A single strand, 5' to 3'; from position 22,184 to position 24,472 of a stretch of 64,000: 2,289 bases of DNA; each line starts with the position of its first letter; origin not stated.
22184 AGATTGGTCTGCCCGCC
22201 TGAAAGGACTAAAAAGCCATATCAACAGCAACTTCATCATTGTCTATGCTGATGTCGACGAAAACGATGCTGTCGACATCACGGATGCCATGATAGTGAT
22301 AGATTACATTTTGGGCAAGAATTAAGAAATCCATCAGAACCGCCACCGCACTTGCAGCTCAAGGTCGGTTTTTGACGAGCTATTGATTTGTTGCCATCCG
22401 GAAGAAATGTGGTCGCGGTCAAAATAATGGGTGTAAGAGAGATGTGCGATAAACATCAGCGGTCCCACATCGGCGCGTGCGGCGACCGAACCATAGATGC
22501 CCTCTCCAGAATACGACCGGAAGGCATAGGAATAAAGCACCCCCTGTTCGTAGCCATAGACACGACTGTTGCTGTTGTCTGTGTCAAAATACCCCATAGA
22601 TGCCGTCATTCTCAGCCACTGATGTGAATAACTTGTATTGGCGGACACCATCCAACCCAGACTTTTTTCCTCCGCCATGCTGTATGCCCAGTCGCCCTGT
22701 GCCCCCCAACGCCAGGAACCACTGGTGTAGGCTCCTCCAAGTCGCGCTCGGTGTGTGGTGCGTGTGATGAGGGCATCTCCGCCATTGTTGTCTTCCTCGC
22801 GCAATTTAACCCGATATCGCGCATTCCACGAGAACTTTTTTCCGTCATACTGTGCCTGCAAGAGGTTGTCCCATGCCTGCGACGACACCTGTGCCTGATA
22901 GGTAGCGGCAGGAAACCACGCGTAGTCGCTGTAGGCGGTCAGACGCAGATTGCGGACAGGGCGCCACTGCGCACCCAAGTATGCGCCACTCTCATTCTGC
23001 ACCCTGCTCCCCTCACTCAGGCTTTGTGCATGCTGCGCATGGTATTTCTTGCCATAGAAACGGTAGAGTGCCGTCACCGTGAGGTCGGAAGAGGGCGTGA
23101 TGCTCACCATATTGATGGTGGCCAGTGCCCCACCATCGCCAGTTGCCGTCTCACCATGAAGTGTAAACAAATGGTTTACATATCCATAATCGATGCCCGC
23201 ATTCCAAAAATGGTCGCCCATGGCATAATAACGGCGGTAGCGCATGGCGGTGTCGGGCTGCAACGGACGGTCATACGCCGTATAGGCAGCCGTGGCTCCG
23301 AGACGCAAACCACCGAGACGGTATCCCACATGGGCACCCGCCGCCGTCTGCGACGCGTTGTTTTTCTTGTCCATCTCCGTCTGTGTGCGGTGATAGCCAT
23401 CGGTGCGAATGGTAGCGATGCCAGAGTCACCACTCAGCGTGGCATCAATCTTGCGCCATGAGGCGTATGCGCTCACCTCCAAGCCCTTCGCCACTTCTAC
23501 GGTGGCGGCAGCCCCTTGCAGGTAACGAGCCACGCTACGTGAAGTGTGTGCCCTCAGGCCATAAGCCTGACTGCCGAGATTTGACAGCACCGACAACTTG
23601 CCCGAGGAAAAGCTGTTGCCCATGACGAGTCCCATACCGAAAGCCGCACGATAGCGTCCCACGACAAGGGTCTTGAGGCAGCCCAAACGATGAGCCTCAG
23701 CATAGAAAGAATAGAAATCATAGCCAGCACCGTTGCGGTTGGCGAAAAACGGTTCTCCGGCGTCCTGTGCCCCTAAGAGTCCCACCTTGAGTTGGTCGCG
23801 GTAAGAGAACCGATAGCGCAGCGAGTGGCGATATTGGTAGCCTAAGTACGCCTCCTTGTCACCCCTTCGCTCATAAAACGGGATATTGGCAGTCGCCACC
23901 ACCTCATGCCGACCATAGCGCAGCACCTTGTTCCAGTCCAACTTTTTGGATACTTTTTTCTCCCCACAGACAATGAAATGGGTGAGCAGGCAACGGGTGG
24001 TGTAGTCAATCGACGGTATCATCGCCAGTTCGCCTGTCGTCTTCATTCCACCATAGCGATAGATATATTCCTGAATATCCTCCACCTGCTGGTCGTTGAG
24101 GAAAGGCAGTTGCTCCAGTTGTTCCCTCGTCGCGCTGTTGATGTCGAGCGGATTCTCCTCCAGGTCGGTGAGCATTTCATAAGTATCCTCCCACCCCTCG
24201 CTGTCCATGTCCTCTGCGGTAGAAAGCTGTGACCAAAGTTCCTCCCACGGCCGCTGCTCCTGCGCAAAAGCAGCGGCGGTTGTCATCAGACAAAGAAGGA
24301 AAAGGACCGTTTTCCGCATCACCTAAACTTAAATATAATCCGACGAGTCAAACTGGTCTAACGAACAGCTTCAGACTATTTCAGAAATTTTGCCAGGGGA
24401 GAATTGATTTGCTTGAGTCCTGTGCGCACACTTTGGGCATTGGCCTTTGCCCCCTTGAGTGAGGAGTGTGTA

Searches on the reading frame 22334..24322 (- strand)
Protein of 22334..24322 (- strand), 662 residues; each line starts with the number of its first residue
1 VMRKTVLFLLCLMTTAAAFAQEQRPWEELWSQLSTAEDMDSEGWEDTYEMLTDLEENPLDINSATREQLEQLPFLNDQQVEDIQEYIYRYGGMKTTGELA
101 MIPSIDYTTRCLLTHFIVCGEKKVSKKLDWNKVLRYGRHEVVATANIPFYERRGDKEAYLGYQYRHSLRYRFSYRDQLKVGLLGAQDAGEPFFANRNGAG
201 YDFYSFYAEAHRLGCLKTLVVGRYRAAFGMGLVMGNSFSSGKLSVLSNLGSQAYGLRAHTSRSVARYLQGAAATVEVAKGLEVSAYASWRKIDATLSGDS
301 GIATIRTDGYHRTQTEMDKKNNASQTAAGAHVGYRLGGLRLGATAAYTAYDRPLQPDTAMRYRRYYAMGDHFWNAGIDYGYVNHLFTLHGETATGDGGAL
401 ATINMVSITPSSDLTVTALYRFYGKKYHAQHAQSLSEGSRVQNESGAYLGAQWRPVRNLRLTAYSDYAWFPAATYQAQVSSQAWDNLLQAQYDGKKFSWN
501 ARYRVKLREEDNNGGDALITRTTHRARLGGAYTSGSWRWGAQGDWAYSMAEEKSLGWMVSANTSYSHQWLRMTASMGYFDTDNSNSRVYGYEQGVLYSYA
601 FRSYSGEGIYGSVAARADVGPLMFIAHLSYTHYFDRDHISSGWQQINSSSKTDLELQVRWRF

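Call 70: search_protein_families(library=pfam, proteins=[window:22334-24322:-], max_evalue=0.00001)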
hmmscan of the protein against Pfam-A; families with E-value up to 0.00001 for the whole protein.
window:22334-24322:- (662 aa): 1 family
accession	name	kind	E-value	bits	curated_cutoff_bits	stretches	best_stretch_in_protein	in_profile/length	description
PF12836.13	HHH_3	-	9.2e-06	26.1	27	0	57-110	4-57/65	Helix-hairpin-helix motif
